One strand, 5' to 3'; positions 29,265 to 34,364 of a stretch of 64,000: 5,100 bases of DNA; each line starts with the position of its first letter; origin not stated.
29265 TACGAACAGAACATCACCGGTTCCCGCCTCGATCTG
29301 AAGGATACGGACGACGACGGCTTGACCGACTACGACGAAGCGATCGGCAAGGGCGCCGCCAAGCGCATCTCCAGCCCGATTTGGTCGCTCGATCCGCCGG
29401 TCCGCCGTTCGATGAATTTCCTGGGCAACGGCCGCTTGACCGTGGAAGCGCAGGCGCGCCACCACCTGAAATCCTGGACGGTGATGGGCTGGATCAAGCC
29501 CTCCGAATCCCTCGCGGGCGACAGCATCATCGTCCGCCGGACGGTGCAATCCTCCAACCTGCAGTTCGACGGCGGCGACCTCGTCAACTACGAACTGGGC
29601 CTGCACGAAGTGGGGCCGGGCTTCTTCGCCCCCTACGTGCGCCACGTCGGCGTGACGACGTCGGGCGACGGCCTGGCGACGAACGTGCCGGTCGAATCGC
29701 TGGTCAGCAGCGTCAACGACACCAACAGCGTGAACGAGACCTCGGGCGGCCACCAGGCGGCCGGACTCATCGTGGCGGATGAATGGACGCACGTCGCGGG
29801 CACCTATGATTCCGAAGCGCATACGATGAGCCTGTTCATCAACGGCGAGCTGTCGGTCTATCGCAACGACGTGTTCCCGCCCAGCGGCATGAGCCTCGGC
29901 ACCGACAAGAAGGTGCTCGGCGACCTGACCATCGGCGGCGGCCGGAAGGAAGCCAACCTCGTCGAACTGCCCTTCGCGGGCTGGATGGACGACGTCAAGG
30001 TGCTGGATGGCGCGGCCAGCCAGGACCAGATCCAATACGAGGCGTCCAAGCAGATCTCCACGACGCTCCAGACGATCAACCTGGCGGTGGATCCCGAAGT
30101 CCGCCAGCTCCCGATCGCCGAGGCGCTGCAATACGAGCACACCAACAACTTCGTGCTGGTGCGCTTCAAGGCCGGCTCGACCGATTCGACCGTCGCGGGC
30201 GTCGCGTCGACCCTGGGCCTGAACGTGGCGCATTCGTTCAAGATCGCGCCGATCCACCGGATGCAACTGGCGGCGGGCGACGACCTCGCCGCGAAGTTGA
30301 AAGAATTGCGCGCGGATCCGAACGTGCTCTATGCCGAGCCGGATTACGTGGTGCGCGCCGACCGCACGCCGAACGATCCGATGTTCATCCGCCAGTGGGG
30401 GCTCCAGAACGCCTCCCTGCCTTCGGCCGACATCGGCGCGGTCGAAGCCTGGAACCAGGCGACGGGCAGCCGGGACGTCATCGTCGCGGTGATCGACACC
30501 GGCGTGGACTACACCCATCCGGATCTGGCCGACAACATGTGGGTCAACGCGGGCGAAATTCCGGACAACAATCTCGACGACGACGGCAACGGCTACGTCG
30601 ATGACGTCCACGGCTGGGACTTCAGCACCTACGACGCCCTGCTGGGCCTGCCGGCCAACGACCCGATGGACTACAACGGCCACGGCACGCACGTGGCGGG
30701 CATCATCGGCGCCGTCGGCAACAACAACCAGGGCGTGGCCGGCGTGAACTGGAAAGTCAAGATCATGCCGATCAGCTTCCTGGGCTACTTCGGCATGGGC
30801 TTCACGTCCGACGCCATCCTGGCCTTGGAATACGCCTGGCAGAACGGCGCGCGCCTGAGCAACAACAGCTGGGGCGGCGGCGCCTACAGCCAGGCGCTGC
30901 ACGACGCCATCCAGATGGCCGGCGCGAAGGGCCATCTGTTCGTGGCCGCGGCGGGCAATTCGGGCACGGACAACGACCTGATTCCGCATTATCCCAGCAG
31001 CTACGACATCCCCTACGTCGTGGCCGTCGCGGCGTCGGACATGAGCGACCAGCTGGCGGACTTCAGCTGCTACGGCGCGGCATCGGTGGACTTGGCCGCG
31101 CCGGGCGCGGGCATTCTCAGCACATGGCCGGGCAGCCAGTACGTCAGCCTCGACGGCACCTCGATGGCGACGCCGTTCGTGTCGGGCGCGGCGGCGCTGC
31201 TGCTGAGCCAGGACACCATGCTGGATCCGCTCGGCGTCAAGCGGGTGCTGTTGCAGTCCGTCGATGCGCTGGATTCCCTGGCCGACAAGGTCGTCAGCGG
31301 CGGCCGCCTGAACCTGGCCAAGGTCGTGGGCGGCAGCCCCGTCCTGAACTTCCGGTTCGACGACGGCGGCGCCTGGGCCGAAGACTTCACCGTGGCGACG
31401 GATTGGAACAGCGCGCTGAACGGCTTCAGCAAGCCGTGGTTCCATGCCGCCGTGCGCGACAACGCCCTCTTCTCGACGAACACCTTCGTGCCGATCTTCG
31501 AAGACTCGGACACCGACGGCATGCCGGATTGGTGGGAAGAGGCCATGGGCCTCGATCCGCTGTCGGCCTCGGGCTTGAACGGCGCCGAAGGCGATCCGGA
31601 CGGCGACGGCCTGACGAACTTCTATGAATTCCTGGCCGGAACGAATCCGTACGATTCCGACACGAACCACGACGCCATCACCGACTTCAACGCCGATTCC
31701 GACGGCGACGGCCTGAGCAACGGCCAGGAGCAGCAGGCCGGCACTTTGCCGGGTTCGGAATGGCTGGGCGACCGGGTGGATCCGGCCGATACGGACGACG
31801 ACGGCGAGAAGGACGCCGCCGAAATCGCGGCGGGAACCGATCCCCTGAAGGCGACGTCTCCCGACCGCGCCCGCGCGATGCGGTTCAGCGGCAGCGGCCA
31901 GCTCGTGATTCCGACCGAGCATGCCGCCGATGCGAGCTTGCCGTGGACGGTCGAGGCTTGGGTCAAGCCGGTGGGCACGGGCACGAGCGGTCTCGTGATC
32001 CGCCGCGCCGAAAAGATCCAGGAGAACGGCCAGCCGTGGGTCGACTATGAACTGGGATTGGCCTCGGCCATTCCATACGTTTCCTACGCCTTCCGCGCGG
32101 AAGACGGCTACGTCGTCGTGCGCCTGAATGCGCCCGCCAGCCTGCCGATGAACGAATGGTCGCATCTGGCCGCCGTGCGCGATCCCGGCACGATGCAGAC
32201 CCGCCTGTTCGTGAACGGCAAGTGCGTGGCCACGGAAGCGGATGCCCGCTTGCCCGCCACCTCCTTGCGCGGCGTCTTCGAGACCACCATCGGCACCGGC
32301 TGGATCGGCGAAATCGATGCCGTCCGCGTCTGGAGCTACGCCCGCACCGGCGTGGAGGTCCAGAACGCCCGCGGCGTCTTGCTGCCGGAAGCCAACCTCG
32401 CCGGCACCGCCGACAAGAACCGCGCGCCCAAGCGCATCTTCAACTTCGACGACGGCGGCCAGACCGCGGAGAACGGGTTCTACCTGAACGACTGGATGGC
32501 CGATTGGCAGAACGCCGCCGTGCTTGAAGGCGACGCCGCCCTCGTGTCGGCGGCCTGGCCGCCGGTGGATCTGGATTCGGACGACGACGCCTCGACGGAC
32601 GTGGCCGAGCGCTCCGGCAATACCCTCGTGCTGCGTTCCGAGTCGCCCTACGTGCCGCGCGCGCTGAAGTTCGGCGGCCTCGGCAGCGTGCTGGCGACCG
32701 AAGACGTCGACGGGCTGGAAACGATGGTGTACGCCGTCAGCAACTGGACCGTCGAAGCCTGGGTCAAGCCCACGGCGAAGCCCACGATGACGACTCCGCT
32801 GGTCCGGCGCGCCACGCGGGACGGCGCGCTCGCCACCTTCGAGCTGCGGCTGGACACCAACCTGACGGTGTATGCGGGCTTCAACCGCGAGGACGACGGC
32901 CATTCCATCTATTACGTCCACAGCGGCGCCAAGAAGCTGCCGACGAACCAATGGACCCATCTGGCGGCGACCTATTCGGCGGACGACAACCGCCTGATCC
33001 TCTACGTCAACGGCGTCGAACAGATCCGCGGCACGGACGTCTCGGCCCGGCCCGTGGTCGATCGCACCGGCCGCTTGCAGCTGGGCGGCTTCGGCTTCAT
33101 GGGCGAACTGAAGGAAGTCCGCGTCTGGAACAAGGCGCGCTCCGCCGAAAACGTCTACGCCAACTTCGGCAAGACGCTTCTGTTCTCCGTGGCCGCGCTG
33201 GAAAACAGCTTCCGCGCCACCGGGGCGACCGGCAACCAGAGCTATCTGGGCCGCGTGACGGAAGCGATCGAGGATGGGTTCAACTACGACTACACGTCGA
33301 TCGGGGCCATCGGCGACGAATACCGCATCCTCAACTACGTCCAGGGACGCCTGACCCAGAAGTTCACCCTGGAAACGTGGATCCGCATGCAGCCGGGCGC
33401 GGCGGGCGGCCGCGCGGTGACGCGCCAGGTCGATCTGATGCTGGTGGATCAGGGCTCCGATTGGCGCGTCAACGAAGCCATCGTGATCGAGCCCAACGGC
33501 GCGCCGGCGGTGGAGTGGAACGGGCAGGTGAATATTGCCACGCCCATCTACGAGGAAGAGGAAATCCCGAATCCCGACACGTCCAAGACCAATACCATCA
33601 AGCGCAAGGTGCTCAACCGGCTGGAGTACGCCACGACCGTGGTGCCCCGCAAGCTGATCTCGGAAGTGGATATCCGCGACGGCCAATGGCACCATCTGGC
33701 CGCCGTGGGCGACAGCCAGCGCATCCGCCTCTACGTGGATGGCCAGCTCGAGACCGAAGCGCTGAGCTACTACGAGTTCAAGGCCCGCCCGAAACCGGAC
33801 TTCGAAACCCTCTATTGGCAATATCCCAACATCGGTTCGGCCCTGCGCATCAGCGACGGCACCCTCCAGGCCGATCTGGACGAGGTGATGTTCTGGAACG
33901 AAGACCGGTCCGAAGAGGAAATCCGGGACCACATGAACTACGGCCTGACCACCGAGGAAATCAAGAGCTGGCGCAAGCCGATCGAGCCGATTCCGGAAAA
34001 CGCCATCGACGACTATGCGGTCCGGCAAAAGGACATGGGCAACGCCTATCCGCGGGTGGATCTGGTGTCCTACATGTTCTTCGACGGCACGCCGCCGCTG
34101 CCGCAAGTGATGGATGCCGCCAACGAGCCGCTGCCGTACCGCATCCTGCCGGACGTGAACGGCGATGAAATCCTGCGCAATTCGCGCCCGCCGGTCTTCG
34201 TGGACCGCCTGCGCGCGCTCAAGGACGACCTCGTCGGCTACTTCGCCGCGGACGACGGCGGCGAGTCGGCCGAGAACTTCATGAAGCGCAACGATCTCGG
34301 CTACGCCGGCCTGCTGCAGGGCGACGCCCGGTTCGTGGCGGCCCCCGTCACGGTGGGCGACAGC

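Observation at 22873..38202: Giant (~4,500 aa, 13.6 kb) modular exoprotein locus with dedicated small partners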

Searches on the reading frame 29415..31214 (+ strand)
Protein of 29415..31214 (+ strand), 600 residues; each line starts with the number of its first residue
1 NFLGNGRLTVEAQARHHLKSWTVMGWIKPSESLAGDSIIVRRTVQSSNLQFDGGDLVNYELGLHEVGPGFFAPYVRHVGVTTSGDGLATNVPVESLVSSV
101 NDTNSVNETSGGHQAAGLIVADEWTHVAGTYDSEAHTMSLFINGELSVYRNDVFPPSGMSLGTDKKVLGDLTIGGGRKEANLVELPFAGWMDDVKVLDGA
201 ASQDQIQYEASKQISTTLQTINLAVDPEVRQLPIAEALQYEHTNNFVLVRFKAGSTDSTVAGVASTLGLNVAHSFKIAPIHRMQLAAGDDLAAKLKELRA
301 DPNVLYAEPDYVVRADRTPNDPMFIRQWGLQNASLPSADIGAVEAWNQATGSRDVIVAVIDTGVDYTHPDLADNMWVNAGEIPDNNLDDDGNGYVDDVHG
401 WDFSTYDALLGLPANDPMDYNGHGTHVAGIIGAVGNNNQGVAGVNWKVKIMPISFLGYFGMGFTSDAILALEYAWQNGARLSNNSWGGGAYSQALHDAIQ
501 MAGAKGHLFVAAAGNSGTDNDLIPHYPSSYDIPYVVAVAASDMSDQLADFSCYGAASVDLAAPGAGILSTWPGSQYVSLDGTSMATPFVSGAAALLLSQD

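Call 6: search_protein_families(library=pfam, proteins=[window:29415-31214:+], max_evalue=0.01)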
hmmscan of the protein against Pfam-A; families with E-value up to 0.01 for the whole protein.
window:29415-31214:+ (600 aa): 3 families
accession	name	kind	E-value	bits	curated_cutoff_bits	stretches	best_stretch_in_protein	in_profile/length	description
PF00082.27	Peptidase_S8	-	7.6e-54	183.4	21.8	1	353-598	2-255/288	Subtilase family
PF13385.13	Laminin_G_3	-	1.1e-13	52.1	27.6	1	8-207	7-151/151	Concanavalin A-like lectin/glucanases superfamily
PF22148.1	Fervidolysin_NPro-like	-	1.3e-07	32.3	21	1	241-310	14-81/81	Fervidolysin N-terminal prodomain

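Call 30: search_protein_families(library=ncbifam, proteins=[window:29415-31214:+], max_evalue=0.01)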
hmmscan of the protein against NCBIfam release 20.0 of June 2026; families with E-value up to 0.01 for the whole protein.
window:29415-31214:+ (600 aa): 9 families
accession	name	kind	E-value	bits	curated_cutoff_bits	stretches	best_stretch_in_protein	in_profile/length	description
TIGR03921.1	T7SS_mycosin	equivalog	2.4e-39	135.5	278.75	2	414-597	43-244/353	type VII secretion-associated serine protease mycosin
NF033595.1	denti_PrtP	equivalog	9.6e-30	103.7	300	2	341-448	177-275/606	dentilisin complex serine proteinase subunit PrtP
TIGR03895.1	protease_PatA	subfamily_domain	2.2e-18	66.3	421.05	1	423-599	1-179/606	PatA/PatG family cyanobactin maturation protease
NF040809.1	germ_prot_CspBA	exception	2e-11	42.3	1250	2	554-597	430-473/1099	bifunctional germination protease/germinant receptor pseudoprotease CspBA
NF049966.1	QH_SP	equivalog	1.6e-07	30.9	165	1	467-599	76-194/219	subtilisin-like serine protease QhpE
NF051851.1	AtpSerPepEprS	equivalog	7.7e-07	27.5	1700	1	324-597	45-318/988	autotransporter serine peptidase EprS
NF040808.2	CspC_non_triad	exception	5.1e-06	25.2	675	1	347-453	91-199/556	bile acid germinant receptor pseudoprotease CspC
NF052521.1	TafC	equivalog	3.1e-05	23.3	410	1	107-212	266-364/373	TafC family fimbrial protein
NF040553.1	SGO_0316_fam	subfamily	0.0029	15.3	1400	1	544-596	650-707/1486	SGO_0316/SGO_0317 family LPXTG-anchored serine peptidase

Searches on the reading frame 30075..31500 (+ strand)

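Call 54: search_solved_structures(query=window:30075-31500:+, max_evalue=1e-10, show_alignments=1)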
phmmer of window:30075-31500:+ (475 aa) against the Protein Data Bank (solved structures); distinct sequences matched with E-value up to 1e-10: 142 (the best 60 are shown).
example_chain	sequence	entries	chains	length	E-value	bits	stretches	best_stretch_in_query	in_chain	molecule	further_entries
3vv3_A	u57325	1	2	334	1.4e-89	304.5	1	99-417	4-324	Deseasin MCP-01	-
1dbi_A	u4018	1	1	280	1.4e-41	146.2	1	195-402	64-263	AK.1 SERINE PROTEASE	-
1tec_E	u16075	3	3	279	2.7e-40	142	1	178-399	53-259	THERMITASE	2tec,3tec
1thm_A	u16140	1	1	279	3e-40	141.8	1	178-399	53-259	THERMITASE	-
4lvn_A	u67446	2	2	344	3.1e-39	138.5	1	105-418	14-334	Subtilisin-like serine protease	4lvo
8coy_A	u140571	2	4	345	8.7e-39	137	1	105-418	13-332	subtilisin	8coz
4tr2_A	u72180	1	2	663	1.1e-38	136.7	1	104-418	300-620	Subtilisin-like 1 serine protease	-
8cp0_A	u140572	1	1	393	1.2e-38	136.5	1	103-418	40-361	subtilisin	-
8pol_A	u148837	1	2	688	2.4e-38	135.5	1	106-418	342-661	Subtilisin-like protease 1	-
8qke_A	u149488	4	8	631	5.1e-38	134.5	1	103-418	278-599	subtilisin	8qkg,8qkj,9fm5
3qtl_A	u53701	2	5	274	1.2e-35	126.6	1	198-392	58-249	Subtilisin-like serin protease | KerA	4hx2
4gi3_A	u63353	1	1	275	1.2e-35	126.6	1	198-392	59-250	KerA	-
1st3_A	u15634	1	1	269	2e-35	125.9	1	197-394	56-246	SUBTILISIN BL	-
1c3l_A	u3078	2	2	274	2.6e-35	125.5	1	198-392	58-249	SUBTILISIN-CARLSBERG | Subtilisin Carlsberg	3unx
1af4_A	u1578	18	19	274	2.8e-35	125.4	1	198-392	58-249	SUBTILISIN CARLSBERG | SUBTILISIN CARLSBERG, TYPE VIII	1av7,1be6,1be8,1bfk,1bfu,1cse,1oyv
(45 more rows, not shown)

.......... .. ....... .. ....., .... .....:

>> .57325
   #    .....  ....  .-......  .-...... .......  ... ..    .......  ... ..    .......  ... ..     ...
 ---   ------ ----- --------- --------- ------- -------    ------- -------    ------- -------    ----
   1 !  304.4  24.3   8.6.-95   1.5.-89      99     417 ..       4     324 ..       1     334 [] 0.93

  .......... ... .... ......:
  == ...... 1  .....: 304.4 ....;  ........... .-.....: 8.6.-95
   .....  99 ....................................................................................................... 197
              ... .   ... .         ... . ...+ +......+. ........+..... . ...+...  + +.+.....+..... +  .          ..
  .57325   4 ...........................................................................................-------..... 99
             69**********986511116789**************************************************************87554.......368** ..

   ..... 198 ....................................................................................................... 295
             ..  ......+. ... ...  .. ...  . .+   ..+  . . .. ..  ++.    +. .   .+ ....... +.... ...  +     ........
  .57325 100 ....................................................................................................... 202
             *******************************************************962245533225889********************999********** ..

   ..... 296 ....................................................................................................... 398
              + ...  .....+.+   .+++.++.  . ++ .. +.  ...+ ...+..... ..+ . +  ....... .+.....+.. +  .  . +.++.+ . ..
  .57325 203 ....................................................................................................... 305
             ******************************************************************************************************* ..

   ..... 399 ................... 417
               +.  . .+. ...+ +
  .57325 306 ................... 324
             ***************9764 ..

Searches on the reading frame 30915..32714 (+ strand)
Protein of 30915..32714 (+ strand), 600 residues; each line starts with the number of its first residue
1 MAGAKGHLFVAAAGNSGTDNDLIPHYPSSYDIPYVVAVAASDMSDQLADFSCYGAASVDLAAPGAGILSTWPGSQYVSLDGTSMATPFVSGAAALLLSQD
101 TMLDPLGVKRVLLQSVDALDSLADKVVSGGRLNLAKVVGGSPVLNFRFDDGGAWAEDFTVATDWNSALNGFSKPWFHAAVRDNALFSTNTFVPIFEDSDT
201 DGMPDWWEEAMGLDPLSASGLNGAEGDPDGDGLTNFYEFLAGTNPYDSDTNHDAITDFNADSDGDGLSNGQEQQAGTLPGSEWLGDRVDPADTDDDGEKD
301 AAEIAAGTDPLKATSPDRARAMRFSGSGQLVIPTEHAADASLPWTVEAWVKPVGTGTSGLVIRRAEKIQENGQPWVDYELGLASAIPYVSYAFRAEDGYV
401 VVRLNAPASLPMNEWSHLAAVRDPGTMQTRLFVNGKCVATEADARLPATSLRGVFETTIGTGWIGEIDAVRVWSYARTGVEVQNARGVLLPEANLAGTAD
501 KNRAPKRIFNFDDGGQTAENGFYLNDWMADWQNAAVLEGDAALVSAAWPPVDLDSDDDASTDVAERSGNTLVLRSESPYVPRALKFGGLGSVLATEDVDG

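Call 6: search_protein_families(library=pfam, proteins=[window:30915-32714:+], max_evalue=0.01)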
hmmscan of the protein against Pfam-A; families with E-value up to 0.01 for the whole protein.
window:30915-32714:+ (600 aa): 3 families
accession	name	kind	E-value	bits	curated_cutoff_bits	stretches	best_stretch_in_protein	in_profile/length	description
PF00082.27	Peptidase_S8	-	6.8e-24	85.1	21.8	1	2-119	140-276/288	Subtilase family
PF13385.13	Laminin_G_3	-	4.1e-18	66.4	27.6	1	326-483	3-151/151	Concanavalin A-like lectin/glucanases superfamily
PF18884.5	TSP3_bac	-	3e-15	56.2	25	2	261-277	1-17/22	Bacterial TSP3 repeat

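Call 30: search_protein_families(library=ncbifam, proteins=[window:30915-32714:+], max_evalue=0.01)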
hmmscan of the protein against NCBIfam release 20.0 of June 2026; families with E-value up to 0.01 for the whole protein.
window:30915-32714:+ (600 aa): 9 families
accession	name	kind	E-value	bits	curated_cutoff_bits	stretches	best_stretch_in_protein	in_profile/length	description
TIGR03921.1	T7SS_mycosin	equivalog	1.8e-22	80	278.75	1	2-135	145-282/353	type VII secretion-associated serine protease mycosin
NF033595.1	denti_PrtP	equivalog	3.7e-17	62.2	300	1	5-134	365-498/606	dentilisin complex serine proteinase subunit PrtP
TIGR03895.1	protease_PatA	subfamily_domain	6.4e-15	54.9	421.05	1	5-124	88-208/606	PatA/PatG family cyanobactin maturation protease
NF051851.1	AtpSerPepEprS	equivalog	3.5e-08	32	1700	1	5-121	223-342/988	autotransporter serine peptidase EprS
NF033765.2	gliding_CglD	equivalog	2.5e-07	28.9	400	1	193-313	173-287/1124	adventurous gliding motility lipoprotein CglD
NF047639.1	throspo3_MtsD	equivalog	1.9e-06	26.3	800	1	197-250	482-532/651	cell-cell cohesion protein MtsD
NF040809.1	germ_prot_CspBA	exception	5.6e-06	24.3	1250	1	54-98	430-474/1099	bifunctional germination protease/germinant receptor pseudoprotease CspBA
NF040553.1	SGO_0316_fam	subfamily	0.002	15.8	1400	1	44-96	650-707/1486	SGO_0316/SGO_0317 family LPXTG-anchored serine peptidase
NF041762.1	diheme_GEGP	equivalog_domain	0.0061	15.8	300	0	259-281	94-116/359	GEGP motif-containing diheme protein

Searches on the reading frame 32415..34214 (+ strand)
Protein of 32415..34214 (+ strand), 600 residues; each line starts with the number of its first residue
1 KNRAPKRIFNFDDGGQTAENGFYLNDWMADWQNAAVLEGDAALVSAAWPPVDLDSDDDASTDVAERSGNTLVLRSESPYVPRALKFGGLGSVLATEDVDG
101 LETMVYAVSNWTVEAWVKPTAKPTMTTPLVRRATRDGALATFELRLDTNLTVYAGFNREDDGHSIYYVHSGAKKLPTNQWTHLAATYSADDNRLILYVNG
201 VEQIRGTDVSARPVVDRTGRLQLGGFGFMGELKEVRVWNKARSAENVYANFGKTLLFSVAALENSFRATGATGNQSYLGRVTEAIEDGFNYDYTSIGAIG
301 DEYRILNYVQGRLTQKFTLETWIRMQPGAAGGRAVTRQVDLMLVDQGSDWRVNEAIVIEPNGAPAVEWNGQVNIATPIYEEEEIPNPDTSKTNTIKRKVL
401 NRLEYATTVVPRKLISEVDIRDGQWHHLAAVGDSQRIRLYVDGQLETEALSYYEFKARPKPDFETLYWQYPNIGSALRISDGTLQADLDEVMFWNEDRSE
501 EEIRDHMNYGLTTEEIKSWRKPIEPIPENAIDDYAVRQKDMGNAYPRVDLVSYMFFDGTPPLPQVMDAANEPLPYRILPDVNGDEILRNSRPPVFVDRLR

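Call 6: search_protein_families(library=pfam, proteins=[window:32415-34214:+], max_evalue=0.01)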
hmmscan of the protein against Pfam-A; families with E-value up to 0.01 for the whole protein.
window:32415-34214:+ (600 aa): 4 families
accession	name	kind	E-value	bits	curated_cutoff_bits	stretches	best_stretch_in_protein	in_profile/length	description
PF13385.13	Laminin_G_3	-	3.8e-39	134.7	27.6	2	108-247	16-150/151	Concanavalin A-like lectin/glucanases superfamily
PF02210.31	Laminin_G_2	-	7.1e-07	30.2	22.9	0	414-448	43-78/126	Laminin G domain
PF00054.30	Laminin_G_1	-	6.6e-05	23.6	24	0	166-227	42-101/131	Laminin G domain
PF06439.18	3keto-disac_hyd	-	0.0092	16.5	26.8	0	170-213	117-158/187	3-keto-disaccharide hydrolase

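Call 30: search_protein_families(library=ncbifam, proteins=[window:32415-34214:+], max_evalue=0.01)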
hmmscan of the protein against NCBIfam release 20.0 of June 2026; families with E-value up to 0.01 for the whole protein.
window:32415-34214:+ (600 aa): 1 family
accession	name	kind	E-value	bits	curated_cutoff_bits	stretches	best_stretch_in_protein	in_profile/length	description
NF052521.1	TafC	equivalog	0.0002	20.6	410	0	173-248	277-357/373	TafC family fimbrial protein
